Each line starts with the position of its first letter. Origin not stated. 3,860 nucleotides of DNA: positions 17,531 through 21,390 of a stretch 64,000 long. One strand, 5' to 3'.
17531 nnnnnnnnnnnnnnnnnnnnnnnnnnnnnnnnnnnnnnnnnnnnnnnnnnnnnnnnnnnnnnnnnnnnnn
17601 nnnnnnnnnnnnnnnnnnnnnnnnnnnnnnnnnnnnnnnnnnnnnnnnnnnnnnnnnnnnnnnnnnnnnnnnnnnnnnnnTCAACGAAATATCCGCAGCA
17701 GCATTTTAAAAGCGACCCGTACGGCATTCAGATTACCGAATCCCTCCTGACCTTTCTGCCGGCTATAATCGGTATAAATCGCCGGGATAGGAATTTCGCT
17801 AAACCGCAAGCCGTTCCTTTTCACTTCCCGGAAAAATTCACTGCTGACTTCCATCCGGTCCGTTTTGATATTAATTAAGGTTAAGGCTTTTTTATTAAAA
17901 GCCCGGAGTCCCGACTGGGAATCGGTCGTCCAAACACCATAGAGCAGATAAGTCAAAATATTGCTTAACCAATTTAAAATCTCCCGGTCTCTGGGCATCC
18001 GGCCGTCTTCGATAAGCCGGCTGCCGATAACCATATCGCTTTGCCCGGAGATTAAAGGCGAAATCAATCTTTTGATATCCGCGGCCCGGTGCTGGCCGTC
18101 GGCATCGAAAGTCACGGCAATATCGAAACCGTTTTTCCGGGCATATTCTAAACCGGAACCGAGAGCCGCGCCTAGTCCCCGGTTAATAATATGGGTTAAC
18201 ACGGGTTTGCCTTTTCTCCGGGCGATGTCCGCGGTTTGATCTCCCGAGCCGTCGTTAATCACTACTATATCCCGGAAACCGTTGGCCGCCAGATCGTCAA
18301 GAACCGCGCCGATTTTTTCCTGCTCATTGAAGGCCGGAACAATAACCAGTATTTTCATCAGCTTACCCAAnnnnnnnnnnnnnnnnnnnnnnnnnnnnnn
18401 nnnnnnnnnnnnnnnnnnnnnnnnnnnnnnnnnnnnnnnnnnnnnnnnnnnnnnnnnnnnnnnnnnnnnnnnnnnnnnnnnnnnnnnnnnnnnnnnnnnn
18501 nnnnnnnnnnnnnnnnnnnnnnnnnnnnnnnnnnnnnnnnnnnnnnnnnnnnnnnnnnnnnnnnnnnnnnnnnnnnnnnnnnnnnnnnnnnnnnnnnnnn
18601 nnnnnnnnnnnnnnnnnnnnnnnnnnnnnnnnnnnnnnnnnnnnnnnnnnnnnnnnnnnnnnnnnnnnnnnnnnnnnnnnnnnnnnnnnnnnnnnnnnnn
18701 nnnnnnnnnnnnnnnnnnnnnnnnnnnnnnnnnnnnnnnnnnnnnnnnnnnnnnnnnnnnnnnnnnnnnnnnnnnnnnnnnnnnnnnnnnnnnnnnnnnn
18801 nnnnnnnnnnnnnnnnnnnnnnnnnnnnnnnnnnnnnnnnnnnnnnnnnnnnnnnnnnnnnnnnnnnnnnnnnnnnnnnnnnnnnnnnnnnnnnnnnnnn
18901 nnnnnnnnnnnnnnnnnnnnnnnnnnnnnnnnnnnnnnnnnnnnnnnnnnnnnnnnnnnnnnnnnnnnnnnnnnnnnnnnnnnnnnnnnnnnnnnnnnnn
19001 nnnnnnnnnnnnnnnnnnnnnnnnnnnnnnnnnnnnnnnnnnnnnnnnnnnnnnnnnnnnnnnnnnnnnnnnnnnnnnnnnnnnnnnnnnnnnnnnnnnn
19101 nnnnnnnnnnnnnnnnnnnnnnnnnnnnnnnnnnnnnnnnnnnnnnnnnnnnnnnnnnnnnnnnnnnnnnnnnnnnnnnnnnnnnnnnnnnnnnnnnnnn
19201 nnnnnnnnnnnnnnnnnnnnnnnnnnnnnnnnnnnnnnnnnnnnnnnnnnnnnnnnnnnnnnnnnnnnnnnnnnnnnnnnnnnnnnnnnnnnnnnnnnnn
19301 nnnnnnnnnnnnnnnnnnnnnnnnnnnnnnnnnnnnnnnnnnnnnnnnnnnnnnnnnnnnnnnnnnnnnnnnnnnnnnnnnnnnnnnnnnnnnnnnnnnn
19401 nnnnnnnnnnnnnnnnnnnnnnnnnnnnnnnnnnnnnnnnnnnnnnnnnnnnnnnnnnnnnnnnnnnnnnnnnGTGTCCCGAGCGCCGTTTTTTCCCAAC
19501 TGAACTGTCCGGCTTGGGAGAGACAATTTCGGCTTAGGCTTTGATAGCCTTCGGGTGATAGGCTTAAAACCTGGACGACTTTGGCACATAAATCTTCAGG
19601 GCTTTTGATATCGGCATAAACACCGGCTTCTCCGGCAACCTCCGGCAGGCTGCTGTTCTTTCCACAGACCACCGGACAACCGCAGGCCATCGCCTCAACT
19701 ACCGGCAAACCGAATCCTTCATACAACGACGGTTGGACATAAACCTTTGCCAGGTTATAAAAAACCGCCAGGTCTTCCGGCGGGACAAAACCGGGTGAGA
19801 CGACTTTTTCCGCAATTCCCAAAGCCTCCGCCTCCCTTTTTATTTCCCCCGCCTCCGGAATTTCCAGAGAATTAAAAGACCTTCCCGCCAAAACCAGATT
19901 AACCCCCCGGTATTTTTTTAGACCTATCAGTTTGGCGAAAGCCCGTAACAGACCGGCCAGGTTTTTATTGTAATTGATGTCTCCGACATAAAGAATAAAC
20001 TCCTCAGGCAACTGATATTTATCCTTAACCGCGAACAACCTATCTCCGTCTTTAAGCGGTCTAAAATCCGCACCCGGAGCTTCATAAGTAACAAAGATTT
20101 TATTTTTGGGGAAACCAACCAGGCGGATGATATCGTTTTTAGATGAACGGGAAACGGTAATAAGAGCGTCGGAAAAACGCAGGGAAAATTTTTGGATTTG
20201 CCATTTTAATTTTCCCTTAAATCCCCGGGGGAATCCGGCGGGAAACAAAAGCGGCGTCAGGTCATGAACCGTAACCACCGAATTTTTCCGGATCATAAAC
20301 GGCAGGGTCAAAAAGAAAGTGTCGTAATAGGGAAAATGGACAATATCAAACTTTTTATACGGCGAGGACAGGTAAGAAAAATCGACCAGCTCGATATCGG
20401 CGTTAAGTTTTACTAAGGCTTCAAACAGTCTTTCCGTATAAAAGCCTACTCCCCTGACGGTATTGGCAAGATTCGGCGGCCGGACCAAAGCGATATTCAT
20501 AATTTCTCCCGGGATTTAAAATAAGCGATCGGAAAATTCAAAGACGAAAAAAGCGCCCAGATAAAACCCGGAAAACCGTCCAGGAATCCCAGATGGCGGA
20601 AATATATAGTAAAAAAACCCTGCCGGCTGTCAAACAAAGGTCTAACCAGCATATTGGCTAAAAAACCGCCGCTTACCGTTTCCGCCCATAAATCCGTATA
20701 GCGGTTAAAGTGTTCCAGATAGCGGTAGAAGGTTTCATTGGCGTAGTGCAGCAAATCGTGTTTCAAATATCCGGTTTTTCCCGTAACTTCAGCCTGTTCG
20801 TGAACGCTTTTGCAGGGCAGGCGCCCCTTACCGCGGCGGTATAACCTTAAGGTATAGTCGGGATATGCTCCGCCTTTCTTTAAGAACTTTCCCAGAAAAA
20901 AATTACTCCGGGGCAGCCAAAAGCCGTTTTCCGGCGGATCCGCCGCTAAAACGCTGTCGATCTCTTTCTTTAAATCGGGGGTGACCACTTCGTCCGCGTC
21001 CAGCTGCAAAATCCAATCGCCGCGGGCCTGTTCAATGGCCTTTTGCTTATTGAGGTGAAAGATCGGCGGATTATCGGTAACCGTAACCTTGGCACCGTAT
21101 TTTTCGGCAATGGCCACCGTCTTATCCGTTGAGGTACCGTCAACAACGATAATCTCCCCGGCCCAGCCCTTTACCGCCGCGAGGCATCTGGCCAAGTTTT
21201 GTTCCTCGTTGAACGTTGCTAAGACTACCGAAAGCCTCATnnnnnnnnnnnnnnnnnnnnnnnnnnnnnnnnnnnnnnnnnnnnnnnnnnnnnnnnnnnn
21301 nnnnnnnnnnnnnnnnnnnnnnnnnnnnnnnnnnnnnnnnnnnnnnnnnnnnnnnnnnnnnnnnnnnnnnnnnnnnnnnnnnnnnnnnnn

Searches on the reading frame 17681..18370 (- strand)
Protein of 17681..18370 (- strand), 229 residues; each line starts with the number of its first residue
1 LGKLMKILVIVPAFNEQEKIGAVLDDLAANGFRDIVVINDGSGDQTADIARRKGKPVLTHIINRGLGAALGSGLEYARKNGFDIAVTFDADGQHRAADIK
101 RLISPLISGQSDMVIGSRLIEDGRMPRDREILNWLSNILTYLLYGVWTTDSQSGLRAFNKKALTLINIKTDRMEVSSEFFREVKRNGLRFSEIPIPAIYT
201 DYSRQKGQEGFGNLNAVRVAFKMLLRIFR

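Call 7: search_protein_families(library=pfam, proteins=[window:17681-18370:-], max_evalue=0.01)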
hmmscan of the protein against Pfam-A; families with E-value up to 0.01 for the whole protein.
window:17681-18370:- (229 aa): 3 families
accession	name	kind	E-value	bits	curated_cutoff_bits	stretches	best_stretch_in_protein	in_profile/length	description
PF00535.33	Glycos_transf_2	-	8.6e-20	71.8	23.3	1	9-162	2-163/168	Glycosyl transferase family 2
PF13641.12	Glyco_tranf_2_3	-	0.00012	22.6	27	1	7-91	3-96/230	Glycosyltransferase like family 2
PF13704.12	Glyco_tranf_2_4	-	0.0048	17.8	27.5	0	15-55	2-42/98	Glycosyl transferase family 2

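Call 25: search_protein_families(library=ncbifam, proteins=[window:17681-18370:-], max_evalue=0.01)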
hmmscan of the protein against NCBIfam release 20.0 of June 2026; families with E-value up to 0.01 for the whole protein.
window:17681-18370:- (229 aa): 16 families
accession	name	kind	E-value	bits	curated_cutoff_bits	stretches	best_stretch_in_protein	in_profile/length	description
NF058614.1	PPMAGASynPpgS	equivalog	2.2e-46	158.1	370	1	8-225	3-221/226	polyprenyl-phospho-N-acetylgalactosaminyl synthase PpgS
TIGR04182.1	glyco_TIGR04182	equivalog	6.2e-33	114.4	325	1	7-229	2-216/293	S-layer glycoprotein N-glycosyltransferase AglJ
NF041391.1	DPhHxTase_Halo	equivalog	2.5e-16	59.3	375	1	13-196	3-182/213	dolichyl-phosphate hexose transferase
TIGR03937.1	PgaC_IcaA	equivalog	3.6e-08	32.8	422.3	1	5-92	45-136/407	poly-beta-1,6-N-acetyl-D-glucosamine synthase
TIGR04283.1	glyco_like_mftF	equivalog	1.3e-07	31.4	182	1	9-66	3-62/221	TIGR04283 family arsenosugar biosynthesis glycosyltransferase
NF041865.1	EpsU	equivalog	2.3e-07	30.2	700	1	6-94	40-135/394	exopolysaccharide biosynthesis GT2 family glycosyltransferase EpsU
NF047588.1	GlcsyltransPgfSStrep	equivalog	6.1e-07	28.9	500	1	5-171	1-172/308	glycosyltransferase PgfS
NF010496.0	PRK13915.1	equivalog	6.9e-07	28.6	262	1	5-109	31-145/307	glucosyl-3-phosphoglycerate synthase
NF007986.1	PRK10714.1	equivalog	8.2e-07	28.3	529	1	3-109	4-118/316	undecaprenyl-phosphate 4-deoxy-4-formamido-L-arabinose transferase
TIGR03469.1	HpnB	hypoth_equivalog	2.4e-06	26.8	379.25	1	6-114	45-168/386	hopene-associated glycosyltransferase HpnB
NF007482.0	PRK10073.1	equivalog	4.1e-05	22.7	423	1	5-79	6-86/334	glycosyltransferase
TIGR03965.1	mycofact_glyco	equivalog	0.00012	21.1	280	1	6-80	75-156/467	mycofactocin biosynthesis glycosyltransferase MftF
NF041875.1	EPS_EpsD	equivalog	0.00034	20.1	370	1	9-116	3-114/325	exopolysaccharide biosynthesis glycosyltransferase EpsD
NF045692.1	OglycostaseCruG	equivalog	0.00062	18.8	600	1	3-53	39-91/386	2'-O-glycosyltransferase CruG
NF047683.1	TeichurnBiosyTuaG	equivalog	0.0021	17.7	400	1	6-101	7-106/252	teichuronic acid biosynthesis protein TuaG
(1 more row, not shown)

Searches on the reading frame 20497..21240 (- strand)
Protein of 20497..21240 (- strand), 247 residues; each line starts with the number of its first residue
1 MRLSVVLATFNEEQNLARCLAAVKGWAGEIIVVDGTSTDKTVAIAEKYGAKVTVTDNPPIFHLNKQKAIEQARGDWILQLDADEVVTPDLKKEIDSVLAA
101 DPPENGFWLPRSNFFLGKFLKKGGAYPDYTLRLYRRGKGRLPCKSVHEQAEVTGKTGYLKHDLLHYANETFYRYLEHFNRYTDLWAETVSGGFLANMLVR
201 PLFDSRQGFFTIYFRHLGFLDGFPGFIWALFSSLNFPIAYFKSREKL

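Call 7: search_protein_families(library=pfam, proteins=[window:20497-21240:-], max_evalue=0.01)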
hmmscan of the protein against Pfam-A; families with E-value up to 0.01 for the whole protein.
window:20497-21240:- (247 aa): 3 families
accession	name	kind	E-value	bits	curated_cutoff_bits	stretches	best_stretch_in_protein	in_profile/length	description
PF00535.33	Glycos_transf_2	-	6.5e-20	72.2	23.3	1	4-91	1-96/168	Glycosyl transferase family 2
PF13704.12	Glyco_tranf_2_4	-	1.2e-06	29.4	27.5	1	11-94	2-94/98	Glycosyl transferase family 2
PF13641.12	Glyco_tranf_2_3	-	0.0004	20.9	27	1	3-90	3-103/230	Glycosyltransferase like family 2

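Call 25: search_protein_families(library=ncbifam, proteins=[window:20497-21240:-], max_evalue=0.01)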
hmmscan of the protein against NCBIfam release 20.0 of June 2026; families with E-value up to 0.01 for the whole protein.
window:20497-21240:- (247 aa): 17 families
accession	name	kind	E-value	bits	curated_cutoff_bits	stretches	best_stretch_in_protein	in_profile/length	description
TIGR04283.1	glyco_like_mftF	equivalog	4.2e-15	55.9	182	1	3-103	1-102/221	TIGR04283 family arsenosugar biosynthesis glycosyltransferase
TIGR04195.1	S_glycosyl_SunS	equivalog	1.2e-10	40.8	350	1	7-94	63-151/421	SunS family peptide S-glycosyltransferase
NF010496.0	PRK13915.1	equivalog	1.6e-08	34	262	1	2-57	32-93/307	glucosyl-3-phosphoglycerate synthase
NF007482.0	PRK10073.1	equivalog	2.2e-08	33.5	423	1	2-93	7-105/334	glycosyltransferase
TIGR04182.1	glyco_TIGR04182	equivalog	1.2e-07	31.4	325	1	4-89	3-88/293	S-layer glycoprotein N-glycosyltransferase AglJ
NF041875.1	EPS_EpsD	equivalog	2e-07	30.7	370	1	3-90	1-96/325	exopolysaccharide biosynthesis glycosyltransferase EpsD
NF038302.1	EPS_HpsE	equivalog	9.1e-07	28.1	300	1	2-89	2-102/307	hormogonium polysaccharide biosynthesis glycosyltransferase HpsE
NF041391.1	DPhHxTase_Halo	equivalog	1.9e-05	23.7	375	1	8-85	2-80/213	dolichyl-phosphate hexose transferase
NF045692.1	OglycostaseCruG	equivalog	0.00057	18.9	600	1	3-88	43-142/386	2'-O-glycosyltransferase CruG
NF047683.1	TeichurnBiosyTuaG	equivalog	0.0014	18.3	400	1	3-92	8-106/252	teichuronic acid biosynthesis protein TuaG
NF050050.1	ProtGlycPglI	equivalog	0.0014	18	500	1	2-87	3-97/306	GalNAc(5)-diNAcBac-PP-undecaprenol beta-1,3-glucosyltransferase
TIGR04440.1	glyco_TIGR04440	domain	0.0022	17.8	70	1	3-102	2-110/215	TIGR00180 family glycosyltransferase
NF058614.1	PPMAGASynPpgS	equivalog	0.0023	17.4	370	1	5-53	4-52/226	polyprenyl-phospho-N-acetylgalactosaminyl synthase PpgS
TIGR04242.1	nodulat_NodC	equivalog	0.0039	16.2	550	1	4-94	51-152/395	chitooligosaccharide synthase NodC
TIGR03937.1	PgaC_IcaA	equivalog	0.0054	15.7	422.3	1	3-89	47-141/407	poly-beta-1,6-N-acetyl-D-glucosamine synthase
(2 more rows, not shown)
